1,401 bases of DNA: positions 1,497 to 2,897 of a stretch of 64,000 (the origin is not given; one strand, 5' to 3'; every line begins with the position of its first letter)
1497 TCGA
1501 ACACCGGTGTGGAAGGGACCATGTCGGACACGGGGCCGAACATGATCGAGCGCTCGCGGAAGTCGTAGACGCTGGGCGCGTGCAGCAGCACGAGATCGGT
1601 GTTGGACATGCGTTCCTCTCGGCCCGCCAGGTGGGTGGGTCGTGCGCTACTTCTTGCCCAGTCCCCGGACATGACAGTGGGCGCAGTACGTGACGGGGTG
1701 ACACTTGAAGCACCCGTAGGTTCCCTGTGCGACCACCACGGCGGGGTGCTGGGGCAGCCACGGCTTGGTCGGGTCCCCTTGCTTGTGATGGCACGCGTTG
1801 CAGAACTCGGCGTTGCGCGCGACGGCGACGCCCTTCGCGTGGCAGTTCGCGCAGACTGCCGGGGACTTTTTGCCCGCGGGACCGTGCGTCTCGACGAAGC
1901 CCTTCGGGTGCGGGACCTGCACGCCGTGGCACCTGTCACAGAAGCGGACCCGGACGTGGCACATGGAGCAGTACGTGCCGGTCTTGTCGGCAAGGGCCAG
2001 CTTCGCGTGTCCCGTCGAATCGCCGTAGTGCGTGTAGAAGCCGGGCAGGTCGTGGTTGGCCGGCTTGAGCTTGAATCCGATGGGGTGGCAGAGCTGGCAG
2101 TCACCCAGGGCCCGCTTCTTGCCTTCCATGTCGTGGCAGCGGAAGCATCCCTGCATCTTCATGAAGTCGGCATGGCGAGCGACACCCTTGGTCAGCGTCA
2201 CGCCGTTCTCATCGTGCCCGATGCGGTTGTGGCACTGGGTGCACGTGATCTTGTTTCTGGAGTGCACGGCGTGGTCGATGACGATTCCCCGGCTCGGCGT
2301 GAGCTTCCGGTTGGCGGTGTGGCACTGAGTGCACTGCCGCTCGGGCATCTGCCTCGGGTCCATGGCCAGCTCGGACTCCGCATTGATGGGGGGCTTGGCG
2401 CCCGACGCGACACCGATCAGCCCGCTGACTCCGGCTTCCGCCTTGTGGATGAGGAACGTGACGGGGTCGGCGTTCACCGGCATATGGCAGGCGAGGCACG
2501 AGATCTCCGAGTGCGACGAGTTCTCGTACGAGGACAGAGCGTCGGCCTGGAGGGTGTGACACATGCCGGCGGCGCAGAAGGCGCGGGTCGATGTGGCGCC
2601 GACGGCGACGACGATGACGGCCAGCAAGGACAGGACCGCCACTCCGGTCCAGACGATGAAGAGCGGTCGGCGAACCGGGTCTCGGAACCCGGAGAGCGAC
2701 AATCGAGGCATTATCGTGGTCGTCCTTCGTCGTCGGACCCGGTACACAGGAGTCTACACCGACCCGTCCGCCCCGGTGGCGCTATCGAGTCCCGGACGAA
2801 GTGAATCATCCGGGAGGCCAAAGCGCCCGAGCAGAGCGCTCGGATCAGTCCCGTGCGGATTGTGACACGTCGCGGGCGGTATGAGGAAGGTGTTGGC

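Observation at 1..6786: Rex-led multihaem cytochrome / NHL / TPR / B12-radical-SAM module: candidate NADH-sensing extracytoplasmic electron-transfer unit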

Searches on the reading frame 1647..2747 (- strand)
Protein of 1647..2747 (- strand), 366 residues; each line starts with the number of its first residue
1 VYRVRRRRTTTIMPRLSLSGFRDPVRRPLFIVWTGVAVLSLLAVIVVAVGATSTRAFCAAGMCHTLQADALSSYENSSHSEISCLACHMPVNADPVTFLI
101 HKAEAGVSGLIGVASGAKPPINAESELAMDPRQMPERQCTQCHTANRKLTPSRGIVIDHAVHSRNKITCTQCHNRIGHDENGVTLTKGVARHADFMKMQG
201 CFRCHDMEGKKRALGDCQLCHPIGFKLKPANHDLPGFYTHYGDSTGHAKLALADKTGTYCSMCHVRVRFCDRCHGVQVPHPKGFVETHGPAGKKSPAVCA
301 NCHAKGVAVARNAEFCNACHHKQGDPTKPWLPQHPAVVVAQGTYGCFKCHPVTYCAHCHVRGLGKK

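Call 5: search_protein_families(library=pfam, proteins=[window:1647-2747:-], max_evalue=0.01)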
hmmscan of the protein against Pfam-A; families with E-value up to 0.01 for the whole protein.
window:1647-2747:- (366 aa): 5 families
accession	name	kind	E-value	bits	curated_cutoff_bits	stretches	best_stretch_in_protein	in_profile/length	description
PF03264.19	Cytochrom_NNT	-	1.4e-09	38.4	24.1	1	34-179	15-170/174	NapC/NirT cytochrome c family, N-terminal region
PF14537.11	Cytochrom_c3_2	-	2.2e-06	28.5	25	1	131-175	21-66/79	Cytochrome c3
PF09699.15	Paired_CXXCH_1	-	2.4e-05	24.3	20.6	0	314-351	8-37/41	Doubled CXXCH motif (Paired_CXXCH_1)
PF02085.21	Cytochrom_CIII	-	0.00091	20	22.9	1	136-180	46-89/101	Class III cytochrome C family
PF13435.11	Cytochrome_C554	-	0.0045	18.3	20.8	1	123-173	35-83/84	Cytochrome c554 and c-prime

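Call 6: search_protein_families(library=ncbifam, proteins=[window:1647-2747:-], max_evalue=0.01)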
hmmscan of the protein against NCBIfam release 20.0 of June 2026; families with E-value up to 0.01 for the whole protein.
window:1647-2747:- (366 aa): 1 family
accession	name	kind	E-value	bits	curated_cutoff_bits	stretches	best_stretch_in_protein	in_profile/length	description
TIGR03153.1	cytochr_NrfH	equivalog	7.1e-14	52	134.2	1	37-178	9-138/138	cytochrome c nitrite reductase small subunit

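Call 7: find_encoding_contigs(protein=window:1647-2747:-, flank=10000, max_places=6)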
Protein window:1647-2747:- (366 aa): no gene with exactly this product is on record in the collection.

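Call 8: find_related_loci(query=window:1647-2747:-, collection=genome_contigs, flank=10000)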
Query window:1647-2747:- (366 aa) in genome_contigs; peptide patterns used: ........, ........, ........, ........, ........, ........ (x = any residue, [..] = any of these).
65 stretches matched a pattern; 47 encode a relative of the query (tblastn E <= 1e-3); 47 distinct loci.
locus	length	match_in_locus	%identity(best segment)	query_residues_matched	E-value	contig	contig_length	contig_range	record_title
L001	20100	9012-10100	64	4-360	9e-156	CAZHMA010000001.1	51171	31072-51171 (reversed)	MAG TPA_asm: uncultured Eubacteriales bacterium isolate SRP302447_co3_20 genome assembly, contig: NODE_1774_length_51171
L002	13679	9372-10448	63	12-365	7e-153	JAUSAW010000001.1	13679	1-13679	MAG: Gammaproteobacteria bacterium isolate E6_metabat.bin.18 E6_k141_355904, whole genome shotgun sequence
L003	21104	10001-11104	51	3-363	3e-124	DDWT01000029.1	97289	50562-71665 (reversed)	MAG TPA_asm: Actinobacteria bacterium UBA2279 UBA2279_contig_8066, whole genome shotgun sequence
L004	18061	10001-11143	50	1-363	2e-125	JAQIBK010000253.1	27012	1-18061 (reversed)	MAG: Actinomycetota bacterium isolate GH1 k119_191487, whole genome shotgun sequence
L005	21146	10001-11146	51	15-362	2e-119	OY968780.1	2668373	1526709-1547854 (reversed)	MAG: uncultured Coriobacteriia bacterium isolate MFD05942.bin.c.2 genome assembly, chromosome: 1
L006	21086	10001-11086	50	6-360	5e-117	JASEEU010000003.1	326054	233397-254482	MAG: Anaerosomatales bacterium isolate Yes46-06 NODE_3_length_326054_cov_15.914978, whole genome shotgun sequence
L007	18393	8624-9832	47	2-359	2e-114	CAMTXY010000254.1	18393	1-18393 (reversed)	MAG: uncultured actinobacterium isolate G04_MAG_00037 genome assembly, contig: G04_MAG_00037_000000000261, whole genome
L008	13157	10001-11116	49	15-363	5e-113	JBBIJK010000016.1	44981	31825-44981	MAG: Actinomycetota bacterium isolate BR2F70218_bin_160 NODE_384_length_44981_cov_12.868806, whole genome shotgun sequen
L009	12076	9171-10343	45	4-362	5e-110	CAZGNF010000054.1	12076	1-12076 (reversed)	MAG TPA_asm: uncultured Coriobacteriaceae bacterium isolate binchicken_co269_80 genome assembly, contig: NODE_5222_lengt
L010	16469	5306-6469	47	13-362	4e-109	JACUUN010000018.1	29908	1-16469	MAG: Coriobacteriia bacterium isolate Kmv32 NODE_705_length_29908_cov_8.384316, whole genome shotgun sequence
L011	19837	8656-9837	46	3-361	1e-107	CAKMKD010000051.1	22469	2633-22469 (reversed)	uncultured Coriobacteriia bacterium isolate OKU8 genome assembly, contig: MEGAHIT_co_assembly_000000022595, whole genome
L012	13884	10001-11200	46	3-362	5e-107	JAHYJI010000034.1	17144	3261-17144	MAG: Coriobacteriia bacterium isolate KA18 NODE_1691_length_17144_cov_11.174943, whole genome shotgun sequence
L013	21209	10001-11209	45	10-361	4e-107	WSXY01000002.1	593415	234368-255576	MAG: Actinobacteria bacterium isolate X3_MetaBAT.18 scaffold_29, whole genome shotgun sequence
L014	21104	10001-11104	47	7-365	3e-107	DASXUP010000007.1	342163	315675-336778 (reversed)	MAG TPA_asm: Coriobacteriia bacterium isolate SMAG_U4721 k141_167955, whole genome shotgun sequence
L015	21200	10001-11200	46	4-362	6e-107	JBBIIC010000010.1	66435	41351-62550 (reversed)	MAG: Actinomycetota bacterium isolate BR2S70218_bin_129 NODE_278_length_66435_cov_13.366526, whole genome shotgun sequen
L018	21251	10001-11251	43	3-362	3e-103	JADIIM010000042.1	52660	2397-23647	MAG: Aeromicrobium sp. isolate bin3 8911, whole genome shotgun sequence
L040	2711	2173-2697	53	7-181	3e-57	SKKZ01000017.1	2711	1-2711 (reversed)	MAG: Coriobacteriia bacterium isolate CSSed162cmA_190 CSSed16-2cmA-233084, whole genome shotgun sequence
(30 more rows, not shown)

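Call 24: search_solved_structures(query=window:1647-2747:-, max_evalue=1, show_alignments=2)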
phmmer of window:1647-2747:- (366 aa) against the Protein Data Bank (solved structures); distinct sequences matched with E-value up to 1: 14.
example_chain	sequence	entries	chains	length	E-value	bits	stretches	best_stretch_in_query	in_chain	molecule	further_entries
3oue_A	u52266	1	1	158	0.036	16.5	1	144-230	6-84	Cytochrome c family protein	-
3owm_A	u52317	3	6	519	0.11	14.8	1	80-207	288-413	Eight-heme nitrite reductase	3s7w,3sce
3rkh_A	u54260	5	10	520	0.11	14.8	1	80-207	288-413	Eight-heme nitrite reductase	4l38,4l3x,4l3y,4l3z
3uu9_A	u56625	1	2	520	0.11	14.8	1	80-207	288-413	Eight-heme nitrite reductase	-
4q4u_A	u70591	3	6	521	0.11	14.8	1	80-207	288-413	Eight-heme nitrite reductase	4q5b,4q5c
2zo5_A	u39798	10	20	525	0.11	14.8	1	80-207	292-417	Eight-heme nitrite reductase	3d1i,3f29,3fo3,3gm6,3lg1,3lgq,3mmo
2ot4_A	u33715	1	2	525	0.11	14.8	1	80-207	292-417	Eight-heme nitrite reductase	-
4q0t_A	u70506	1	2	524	0.12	14.8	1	80-207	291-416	Eight-heme nitrite reductase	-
1rwj_A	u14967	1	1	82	0.12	14.7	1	143-222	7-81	Cytochrome c family protein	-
3sxq_A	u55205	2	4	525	0.16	14.4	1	160-207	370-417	Eight-heme nitrite reductase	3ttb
6hwh_M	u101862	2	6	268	0.24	13.7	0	122-155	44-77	Cytochrome bc1 complex cytochrome c subunit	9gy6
8ovc_O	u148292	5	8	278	0.26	13.6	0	122-155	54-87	Cytochrome bc1 complex cytochrome c subunit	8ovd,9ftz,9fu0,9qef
6adq_C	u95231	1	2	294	0.3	13.4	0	122-155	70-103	Cytochrome bc1 complex cytochrome c subunit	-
7rh5_O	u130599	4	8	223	0.82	12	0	127-155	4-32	Cytochrome bc1 complex cytochrome c subunit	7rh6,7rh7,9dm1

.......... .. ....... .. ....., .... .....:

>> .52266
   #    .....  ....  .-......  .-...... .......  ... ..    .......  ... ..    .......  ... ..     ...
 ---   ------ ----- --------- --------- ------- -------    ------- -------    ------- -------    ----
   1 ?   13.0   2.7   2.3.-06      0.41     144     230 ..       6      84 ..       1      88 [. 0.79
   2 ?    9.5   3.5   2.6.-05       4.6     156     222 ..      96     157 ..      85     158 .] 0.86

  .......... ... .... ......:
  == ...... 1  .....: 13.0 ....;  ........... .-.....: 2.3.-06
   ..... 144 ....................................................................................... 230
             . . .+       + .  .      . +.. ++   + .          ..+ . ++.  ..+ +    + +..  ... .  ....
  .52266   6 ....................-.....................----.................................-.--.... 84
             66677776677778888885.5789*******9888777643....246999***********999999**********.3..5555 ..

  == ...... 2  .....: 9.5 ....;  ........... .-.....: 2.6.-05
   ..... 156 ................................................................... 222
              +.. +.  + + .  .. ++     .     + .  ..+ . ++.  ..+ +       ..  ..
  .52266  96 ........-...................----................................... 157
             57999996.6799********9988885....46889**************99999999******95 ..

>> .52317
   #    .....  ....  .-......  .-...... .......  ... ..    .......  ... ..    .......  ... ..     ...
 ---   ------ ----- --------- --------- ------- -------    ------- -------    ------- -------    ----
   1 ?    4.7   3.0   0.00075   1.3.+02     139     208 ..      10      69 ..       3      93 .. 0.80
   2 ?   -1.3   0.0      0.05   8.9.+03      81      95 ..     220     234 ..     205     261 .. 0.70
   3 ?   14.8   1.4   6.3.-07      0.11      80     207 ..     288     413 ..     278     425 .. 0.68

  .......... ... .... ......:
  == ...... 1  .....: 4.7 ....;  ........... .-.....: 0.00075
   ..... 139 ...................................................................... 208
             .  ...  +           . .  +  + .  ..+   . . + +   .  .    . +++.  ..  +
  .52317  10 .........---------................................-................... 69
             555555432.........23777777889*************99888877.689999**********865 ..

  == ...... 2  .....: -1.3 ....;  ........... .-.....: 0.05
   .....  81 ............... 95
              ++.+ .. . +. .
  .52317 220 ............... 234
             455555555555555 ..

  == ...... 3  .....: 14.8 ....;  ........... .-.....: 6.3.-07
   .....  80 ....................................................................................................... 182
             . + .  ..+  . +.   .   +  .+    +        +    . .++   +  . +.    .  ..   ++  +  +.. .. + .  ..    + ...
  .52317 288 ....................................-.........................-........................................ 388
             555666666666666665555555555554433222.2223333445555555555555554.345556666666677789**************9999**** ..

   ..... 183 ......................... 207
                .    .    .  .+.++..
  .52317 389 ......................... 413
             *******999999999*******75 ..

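Call 41: search_protein_families(library=ncbifam, proteins=[L018:18556-19248:+, L018:15827-17140:+, L018:17137-17970:+, L007:9890-10903:+, L004:5511-6068:+], max_evalue=0.001)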
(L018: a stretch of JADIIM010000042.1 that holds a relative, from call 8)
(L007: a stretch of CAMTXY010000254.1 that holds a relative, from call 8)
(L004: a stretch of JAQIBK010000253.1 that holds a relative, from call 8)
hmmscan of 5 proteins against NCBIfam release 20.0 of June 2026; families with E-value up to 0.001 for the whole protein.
L018:18556-19248:+ (230 aa): 9 families
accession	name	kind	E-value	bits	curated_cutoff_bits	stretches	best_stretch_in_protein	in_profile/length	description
NF003995.0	PRK05472.2-4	subfamily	4.2e-30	104.9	126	1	18-217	5-202/213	redox-sensing transcriptional repressor Rex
NF003992.0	PRK05472.2-1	equivalog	1.7e-25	89.6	226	1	14-217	16-217/249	redox-sensing transcriptional repressor Rex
NF003993.0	PRK05472.2-2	equivalog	7.5e-25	87.7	217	1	19-218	6-203/212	redox-sensing transcriptional repressor Rex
NF003989.0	PRK05472.1-3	equivalog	8.6e-25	87.8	177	1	17-216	6-203/215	redox-sensing transcriptional repressor Rex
NF003994.0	PRK05472.2-3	equivalog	2.1e-23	82.8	130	1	15-218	5-206/217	redox-sensing transcriptional repressor Rex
NF003996.0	PRK05472.2-5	equivalog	4.2e-22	79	138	1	20-208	3-187/209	redox-sensing transcriptional repressor Rex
NF003990.0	PRK05472.1-4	equivalog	5.3e-21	75.2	233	1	21-218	9-204/214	redox-sensing transcriptional repressor Rex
NF003991.0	PRK05472.1-5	equivalog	3.4e-18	66.3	198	1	13-216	1-202/211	redox-sensing transcriptional repressor Rex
NF003988.0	PRK05472.1-1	equivalog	2.6e-15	57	321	1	17-216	5-204/214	redox-sensing transcriptional repressor Rex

L018:15827-17140:+ (437 aa): 0 families

L018:17137-17970:+ (277 aa): 5 families
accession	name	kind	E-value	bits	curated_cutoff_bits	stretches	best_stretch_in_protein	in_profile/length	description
TIGR03144.1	cytochr_II_ccsB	equivalog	5.1e-46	157.4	187.6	1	47-272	3-250/252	c-type cytochrome biogenesis protein CcsB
NF007691.0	PRK10369.1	subfamily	5e-10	38.8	394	1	14-264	46-297/573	heme lyase NrfEFG subunit NrfE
TIGR00353.1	nrfE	subfamily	8.9e-09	34.8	569.05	1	76-270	49-249/578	heme lyase CcmF/NrfE family subunit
TIGR03145.1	cyt_nit_nrfE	subfamily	3.2e-05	22.8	927.3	1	144-271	170-302/631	heme lyase NrfEFG subunit NrfE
TIGR01191.1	ccmC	subfamily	3.8e-05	23.7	186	1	184-254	51-124/184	heme ABC transporter permease CcmC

L007:9890-10903:+ (337 aa): 5 families
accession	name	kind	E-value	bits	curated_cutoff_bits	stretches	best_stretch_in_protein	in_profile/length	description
NF035926.1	scyF_NHL_VPEP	equivalog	1.2e-12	47.7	350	2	218-331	161-274/376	scytonemin biosynthesis PEP-CTERM protein ScyF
NF053768.1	CIS12_fam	equivalog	2.3e-09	36.5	860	1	122-266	47-183/715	CIS12 family contractile injection system protein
TIGR03300.1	assembly_YfgL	equivalog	3.8e-05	22.5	285.2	0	167-242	57-127/377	outer membrane protein assembly factor BamB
NF033206.1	ScyE_fam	subfamily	4.5e-05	23.1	80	0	148-202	131-176/333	ScyD/ScyE family protein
TIGR03054.2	photo_alph_chp1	equivalog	0.00021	21.6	55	0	155-197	21-65/138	photosynthetic complex assembly protein PuhC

L004:5511-6068:+ (185 aa): 0 families

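Call 54: search_solved_structures(query=A3, max_evalue=1, show_alignments=2)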
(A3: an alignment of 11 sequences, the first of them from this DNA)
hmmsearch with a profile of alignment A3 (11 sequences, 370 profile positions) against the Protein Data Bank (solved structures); distinct sequences matched with E-value up to 1: 2.
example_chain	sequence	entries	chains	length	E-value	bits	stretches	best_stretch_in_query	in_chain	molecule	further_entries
2j7a_C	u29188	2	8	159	0.00045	22.7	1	27-83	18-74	CYTOCHROME C QUINOL DEHYDROGENASE NRFH | NAPC/NIRT CYTOCHROME C FAMILY PROTEIN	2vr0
3ubr_A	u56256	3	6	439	0.0045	19.4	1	308-366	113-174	Cytochrome c-552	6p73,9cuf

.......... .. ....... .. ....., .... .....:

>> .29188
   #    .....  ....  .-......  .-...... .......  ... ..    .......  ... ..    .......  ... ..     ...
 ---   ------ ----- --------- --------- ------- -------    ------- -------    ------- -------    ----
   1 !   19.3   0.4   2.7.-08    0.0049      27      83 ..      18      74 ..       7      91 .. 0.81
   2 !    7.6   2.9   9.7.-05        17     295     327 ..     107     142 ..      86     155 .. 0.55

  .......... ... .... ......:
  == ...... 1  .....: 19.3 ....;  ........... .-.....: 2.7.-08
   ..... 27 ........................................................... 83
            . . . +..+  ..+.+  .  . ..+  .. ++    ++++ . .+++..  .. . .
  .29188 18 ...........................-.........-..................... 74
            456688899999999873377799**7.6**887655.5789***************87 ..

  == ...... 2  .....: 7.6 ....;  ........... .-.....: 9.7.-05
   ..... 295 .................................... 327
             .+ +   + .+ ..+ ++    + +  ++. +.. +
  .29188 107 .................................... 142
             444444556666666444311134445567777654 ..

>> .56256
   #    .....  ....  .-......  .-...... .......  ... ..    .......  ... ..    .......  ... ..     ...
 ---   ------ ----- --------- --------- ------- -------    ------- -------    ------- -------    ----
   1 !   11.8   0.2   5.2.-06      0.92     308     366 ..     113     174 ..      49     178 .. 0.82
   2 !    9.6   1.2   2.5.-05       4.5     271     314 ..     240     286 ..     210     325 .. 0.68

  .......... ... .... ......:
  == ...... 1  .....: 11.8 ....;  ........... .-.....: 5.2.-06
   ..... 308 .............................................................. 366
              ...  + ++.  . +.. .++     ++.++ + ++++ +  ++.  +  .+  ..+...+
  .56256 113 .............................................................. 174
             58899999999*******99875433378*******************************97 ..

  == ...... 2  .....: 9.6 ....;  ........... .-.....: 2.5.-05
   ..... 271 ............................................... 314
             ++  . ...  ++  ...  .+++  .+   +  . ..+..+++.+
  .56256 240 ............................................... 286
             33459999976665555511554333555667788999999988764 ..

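Call 77: find_related_loci(query=A3, collection=genome_contigs, flank=9000)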
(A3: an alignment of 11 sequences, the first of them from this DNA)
Query A3 (366 aa) in genome_contigs; peptide patterns used: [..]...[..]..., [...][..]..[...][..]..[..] (x = any residue, [..] = any of these).
196 stretches matched a pattern; 143 encode a relative of the query (tblastn E <= 1e-3); the best 80 are kept; 80 distinct loci.
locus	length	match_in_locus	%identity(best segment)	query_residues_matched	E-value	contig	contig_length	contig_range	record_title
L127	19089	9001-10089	64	4-360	2e-155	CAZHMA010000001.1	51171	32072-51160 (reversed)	MAG TPA_asm: uncultured Eubacteriales bacterium isolate SRP302447_co3_20 genome assembly, contig: NODE_1774_length_51171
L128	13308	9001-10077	63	12-365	1e-152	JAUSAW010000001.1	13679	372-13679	MAG: Gammaproteobacteria bacterium isolate E6_metabat.bin.18 E6_k141_355904, whole genome shotgun sequence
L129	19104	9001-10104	51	3-363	6e-124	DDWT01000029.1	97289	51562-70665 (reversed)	MAG TPA_asm: Actinobacteria bacterium UBA2279 UBA2279_contig_8066, whole genome shotgun sequence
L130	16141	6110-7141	54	18-362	6e-124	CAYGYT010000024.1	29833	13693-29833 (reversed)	MAG TPA_asm: uncultured Eubacteriales bacterium isolate ERP119294_co1_304 genome assembly, contig: NODE_1731_length_2983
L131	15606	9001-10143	51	13-365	5e-123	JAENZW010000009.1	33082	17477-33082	MAG: Actinomycetota bacterium isolate BM5_bin.17 BM5_bin17_NODE_363_length_33082_cov_20.449481, whole genome shotgun seq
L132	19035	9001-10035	51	12-361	2e-120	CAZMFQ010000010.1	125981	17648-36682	MAG TPA_asm: uncultured Eubacteriales bacterium isolate binchicken_co269_74 genome assembly, contig: NODE_145_length_125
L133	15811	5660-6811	49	11-362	1e-120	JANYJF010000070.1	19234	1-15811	MAG: Coriobacteriia bacterium isolate GL140_3_metabinner_7 GL140_3_k141_2950280, whole genome shotgun sequence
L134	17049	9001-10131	50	5-363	4e-125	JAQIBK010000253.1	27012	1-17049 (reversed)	MAG: Actinomycetota bacterium isolate GH1 k119_191487, whole genome shotgun sequence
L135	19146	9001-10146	51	15-362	5e-119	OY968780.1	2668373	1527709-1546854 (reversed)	MAG: uncultured Coriobacteriia bacterium isolate MFD05942.bin.c.2 genome assembly, chromosome: 1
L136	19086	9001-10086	50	6-360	1e-116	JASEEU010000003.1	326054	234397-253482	MAG: Anaerosomatales bacterium isolate Yes46-06 NODE_3_length_326054_cov_15.914978, whole genome shotgun sequence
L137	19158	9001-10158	49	13-362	1e-115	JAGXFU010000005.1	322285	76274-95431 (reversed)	MAG: Actinomycetes bacterium isolate LH_M22 k141_158822, whole genome shotgun sequence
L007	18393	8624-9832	47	2-359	3e-114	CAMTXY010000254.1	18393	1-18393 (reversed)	MAG: uncultured actinobacterium isolate G04_MAG_00037 genome assembly, contig: G04_MAG_00037_000000000261, whole genome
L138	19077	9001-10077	50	13-363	8e-114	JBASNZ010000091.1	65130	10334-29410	MAG: Coriobacteriia bacterium isolate MFD12108_ilm_asm_bin9 k127_119042, whole genome shotgun sequence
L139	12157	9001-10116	49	15-363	9e-113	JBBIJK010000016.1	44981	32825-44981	MAG: Actinomycetota bacterium isolate BR2F70218_bin_160 NODE_384_length_44981_cov_12.868806, whole genome shotgun sequen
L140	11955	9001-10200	48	8-363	4e-111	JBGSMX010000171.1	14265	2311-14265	MAG: Coriobacteriia bacterium isolate JTS-AC241 k141_3684696, whole genome shotgun sequence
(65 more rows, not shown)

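Call 82: search_protein_families(library=pfam, proteins=[L018:15827-17140:+], max_evalue=0.05)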
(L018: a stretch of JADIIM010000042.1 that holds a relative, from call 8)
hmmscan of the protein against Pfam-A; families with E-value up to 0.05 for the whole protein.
L018:15827-17140:+ (437 aa): 1 family
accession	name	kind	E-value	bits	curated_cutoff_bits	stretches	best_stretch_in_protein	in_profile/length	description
PF05140.19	ResB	-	6.9e-18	65.1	24.6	1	20-264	4-264/486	ResB-like family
